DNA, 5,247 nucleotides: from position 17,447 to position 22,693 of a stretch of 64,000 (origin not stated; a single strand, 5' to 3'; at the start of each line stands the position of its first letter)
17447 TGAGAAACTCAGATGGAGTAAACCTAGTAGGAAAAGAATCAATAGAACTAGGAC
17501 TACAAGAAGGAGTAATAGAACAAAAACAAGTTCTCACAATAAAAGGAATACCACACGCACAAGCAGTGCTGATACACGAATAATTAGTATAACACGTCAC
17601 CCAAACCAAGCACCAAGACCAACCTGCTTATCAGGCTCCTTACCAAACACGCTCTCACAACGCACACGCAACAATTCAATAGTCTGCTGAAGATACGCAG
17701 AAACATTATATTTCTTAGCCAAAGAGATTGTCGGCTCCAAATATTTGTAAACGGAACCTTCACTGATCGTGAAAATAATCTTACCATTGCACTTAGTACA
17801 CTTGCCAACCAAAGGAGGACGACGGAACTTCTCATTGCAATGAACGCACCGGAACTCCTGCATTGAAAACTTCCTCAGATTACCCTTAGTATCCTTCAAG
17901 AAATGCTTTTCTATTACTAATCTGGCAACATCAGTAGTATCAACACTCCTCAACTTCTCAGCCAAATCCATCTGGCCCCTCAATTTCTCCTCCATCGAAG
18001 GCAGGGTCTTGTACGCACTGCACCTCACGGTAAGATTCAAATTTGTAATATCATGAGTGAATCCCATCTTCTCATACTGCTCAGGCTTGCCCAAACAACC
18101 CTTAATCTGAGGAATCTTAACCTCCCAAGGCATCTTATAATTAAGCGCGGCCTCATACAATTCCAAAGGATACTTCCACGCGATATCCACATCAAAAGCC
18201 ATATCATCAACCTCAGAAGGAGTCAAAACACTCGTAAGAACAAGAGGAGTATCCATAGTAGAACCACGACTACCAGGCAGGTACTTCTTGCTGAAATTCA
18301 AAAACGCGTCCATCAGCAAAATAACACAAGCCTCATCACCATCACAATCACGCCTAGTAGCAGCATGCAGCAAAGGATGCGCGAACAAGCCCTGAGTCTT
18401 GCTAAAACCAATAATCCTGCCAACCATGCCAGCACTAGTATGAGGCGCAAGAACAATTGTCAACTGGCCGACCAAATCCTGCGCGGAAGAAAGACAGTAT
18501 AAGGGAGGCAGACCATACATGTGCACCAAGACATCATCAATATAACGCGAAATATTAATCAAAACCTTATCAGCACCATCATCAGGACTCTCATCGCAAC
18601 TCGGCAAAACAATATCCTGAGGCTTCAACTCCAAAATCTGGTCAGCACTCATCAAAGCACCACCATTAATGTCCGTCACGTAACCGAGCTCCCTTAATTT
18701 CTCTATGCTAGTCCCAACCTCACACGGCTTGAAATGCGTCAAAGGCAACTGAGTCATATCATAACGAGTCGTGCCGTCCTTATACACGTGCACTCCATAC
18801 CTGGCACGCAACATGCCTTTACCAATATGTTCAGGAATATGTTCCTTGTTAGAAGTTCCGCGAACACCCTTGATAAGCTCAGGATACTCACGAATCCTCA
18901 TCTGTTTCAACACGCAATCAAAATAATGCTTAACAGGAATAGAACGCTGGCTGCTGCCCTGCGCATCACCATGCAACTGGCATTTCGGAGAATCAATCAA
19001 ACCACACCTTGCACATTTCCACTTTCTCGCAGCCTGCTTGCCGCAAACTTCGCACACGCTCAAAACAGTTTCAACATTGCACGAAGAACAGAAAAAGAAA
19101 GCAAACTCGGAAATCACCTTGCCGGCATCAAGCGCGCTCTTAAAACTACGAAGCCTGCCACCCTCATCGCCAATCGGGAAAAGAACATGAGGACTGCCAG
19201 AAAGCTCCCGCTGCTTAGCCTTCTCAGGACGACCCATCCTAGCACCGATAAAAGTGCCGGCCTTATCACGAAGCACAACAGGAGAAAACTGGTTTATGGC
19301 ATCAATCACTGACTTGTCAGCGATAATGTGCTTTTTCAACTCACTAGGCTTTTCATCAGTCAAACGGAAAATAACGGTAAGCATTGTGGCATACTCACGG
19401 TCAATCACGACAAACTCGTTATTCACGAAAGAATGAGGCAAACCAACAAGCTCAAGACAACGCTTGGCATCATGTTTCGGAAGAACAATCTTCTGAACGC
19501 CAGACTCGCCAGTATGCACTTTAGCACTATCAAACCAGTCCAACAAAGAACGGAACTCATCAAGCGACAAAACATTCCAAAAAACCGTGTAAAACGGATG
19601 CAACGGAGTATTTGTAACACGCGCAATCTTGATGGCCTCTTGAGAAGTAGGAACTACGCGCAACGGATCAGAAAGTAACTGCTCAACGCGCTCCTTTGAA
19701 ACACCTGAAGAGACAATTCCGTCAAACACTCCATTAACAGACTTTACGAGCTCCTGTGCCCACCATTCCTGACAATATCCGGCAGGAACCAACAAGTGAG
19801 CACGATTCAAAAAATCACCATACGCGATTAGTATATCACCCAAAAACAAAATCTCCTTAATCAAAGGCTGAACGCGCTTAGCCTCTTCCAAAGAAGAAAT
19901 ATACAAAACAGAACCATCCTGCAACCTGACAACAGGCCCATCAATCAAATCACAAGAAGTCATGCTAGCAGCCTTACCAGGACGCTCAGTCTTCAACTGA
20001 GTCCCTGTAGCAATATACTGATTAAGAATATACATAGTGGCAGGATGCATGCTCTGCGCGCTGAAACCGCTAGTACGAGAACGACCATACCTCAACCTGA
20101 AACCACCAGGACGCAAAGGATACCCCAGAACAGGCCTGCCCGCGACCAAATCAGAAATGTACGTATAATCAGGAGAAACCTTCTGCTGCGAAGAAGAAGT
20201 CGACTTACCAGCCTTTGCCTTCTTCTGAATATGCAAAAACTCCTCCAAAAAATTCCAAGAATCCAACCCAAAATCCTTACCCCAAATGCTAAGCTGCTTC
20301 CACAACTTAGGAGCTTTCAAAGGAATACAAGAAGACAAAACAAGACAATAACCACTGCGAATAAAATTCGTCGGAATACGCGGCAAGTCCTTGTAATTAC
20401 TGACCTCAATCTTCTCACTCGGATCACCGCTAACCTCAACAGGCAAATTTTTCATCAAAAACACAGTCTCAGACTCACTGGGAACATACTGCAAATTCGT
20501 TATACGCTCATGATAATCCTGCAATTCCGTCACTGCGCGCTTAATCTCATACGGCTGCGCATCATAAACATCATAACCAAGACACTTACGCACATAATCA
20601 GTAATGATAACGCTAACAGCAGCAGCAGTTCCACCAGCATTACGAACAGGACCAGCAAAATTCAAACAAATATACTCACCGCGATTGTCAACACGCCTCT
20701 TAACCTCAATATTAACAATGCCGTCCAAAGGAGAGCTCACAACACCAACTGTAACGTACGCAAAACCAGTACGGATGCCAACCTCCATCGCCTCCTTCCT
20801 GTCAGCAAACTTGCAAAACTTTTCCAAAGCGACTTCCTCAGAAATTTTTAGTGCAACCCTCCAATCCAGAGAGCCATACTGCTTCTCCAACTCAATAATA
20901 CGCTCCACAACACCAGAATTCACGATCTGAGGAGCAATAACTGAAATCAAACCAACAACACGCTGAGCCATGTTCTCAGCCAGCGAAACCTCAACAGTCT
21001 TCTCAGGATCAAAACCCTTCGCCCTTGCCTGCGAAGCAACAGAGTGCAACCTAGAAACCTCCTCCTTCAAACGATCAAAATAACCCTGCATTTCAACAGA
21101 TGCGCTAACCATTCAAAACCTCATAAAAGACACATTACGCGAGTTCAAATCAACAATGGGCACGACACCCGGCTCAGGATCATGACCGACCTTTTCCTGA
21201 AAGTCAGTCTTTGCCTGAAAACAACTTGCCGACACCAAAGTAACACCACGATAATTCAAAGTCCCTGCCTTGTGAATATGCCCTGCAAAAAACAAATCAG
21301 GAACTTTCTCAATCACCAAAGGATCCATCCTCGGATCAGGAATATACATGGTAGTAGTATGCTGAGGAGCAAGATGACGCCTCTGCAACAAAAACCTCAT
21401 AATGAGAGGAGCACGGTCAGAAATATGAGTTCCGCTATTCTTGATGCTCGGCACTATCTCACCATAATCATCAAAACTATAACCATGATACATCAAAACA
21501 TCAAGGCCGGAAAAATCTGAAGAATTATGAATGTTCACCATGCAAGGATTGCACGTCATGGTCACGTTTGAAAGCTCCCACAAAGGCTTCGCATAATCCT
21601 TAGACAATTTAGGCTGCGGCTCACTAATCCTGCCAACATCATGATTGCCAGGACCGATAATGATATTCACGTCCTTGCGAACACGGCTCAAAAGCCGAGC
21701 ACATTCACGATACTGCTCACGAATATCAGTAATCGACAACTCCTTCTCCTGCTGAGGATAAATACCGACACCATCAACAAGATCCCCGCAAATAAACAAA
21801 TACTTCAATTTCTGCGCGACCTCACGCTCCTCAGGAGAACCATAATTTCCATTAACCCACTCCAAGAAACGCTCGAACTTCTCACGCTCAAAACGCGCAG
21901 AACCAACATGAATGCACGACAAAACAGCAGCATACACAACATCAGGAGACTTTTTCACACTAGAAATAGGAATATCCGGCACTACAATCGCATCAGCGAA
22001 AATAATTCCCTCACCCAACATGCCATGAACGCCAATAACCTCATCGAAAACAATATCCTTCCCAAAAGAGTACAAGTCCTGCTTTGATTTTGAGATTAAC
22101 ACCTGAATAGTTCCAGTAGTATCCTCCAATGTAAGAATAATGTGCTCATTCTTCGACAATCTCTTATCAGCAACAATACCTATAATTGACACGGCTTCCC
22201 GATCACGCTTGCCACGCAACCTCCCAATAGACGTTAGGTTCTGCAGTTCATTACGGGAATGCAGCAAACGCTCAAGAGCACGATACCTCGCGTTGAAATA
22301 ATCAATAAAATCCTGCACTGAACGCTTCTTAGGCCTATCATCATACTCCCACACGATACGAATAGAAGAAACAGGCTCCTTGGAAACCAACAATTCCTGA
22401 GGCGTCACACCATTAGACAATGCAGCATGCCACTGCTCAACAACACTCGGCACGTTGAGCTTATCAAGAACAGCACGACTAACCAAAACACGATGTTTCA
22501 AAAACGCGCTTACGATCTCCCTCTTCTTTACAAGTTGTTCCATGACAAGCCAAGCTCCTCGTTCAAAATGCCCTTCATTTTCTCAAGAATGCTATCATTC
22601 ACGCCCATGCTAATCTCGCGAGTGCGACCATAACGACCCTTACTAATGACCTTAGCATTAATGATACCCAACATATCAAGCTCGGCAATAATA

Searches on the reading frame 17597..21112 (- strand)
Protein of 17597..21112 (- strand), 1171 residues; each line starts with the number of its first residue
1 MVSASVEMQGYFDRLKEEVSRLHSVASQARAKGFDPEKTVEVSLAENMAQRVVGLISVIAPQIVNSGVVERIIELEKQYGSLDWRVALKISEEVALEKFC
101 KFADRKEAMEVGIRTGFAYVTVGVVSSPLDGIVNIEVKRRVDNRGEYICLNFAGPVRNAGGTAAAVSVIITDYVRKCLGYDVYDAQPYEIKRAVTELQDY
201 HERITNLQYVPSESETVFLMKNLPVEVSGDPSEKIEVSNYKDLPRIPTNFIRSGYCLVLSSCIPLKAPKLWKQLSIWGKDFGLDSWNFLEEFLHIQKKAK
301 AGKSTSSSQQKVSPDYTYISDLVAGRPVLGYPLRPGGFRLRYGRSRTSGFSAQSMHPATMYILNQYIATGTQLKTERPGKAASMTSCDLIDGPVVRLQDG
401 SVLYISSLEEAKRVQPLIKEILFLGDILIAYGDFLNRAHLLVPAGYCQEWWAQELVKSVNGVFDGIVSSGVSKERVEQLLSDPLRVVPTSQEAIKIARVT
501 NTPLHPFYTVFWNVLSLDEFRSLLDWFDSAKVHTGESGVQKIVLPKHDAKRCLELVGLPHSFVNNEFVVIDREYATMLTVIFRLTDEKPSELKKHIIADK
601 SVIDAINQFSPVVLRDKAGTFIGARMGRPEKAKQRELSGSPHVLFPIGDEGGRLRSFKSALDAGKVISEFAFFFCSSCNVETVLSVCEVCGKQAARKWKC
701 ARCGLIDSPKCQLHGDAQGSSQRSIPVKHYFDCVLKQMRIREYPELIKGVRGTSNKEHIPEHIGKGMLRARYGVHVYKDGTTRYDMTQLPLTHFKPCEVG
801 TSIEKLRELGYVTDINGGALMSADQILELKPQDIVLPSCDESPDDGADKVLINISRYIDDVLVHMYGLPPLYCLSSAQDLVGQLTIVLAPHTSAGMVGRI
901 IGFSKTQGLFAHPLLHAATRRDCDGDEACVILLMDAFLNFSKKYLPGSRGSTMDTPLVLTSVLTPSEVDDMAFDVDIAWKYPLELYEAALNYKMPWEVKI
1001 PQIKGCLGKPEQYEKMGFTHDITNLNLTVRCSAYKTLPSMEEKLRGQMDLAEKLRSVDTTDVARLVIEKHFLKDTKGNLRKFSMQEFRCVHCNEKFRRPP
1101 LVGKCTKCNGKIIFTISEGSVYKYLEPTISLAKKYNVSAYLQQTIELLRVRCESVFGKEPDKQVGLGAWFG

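Call 3: search_protein_families(library=pfam, proteins=[window:17597-21112:-])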
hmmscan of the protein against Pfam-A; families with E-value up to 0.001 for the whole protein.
window:17597-21112:- (1171 aa): 3 families
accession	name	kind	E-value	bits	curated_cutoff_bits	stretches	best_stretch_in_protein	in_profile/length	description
PF24844.1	PolC_DP2_central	-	1.8e-115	386.3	24.3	1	308-704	4-367/372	DNA polymerase II large subunit DP2, central domain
PF24846.1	PolC_DP2_cat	-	5.2e-112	374.1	24.3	1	744-1043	5-299/299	DNA polymerase II large subunit DP2, catalytic domain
PF03833.19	PolC_DP2_N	-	4.5e-76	256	24.3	1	11-293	2-269/271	DNA polymerase II large subunit DP2, N-terminal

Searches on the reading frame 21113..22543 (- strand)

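Call 3: search_protein_families(library=pfam, proteins=[window:21113-22543:-])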
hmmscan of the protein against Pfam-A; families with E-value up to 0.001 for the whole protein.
window:21113-22543:- (476 aa): 3 families
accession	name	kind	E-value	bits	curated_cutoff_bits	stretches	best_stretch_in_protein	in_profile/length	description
PF04042.21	DNA_pol_E_B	-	3.5e-10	40.1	29.1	1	216-422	12-203/210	DNA polymerase alpha/epsilon subunit B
PF00149.33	Metallophos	-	5.4e-10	40.5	21.5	1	206-425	4-190/191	Calcineurin-like phosphoesterase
PF01336.31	tRNA_anti-codon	-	1.3e-07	31.9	27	1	118-177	1-58/75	OB-fold nucleic acid binding domain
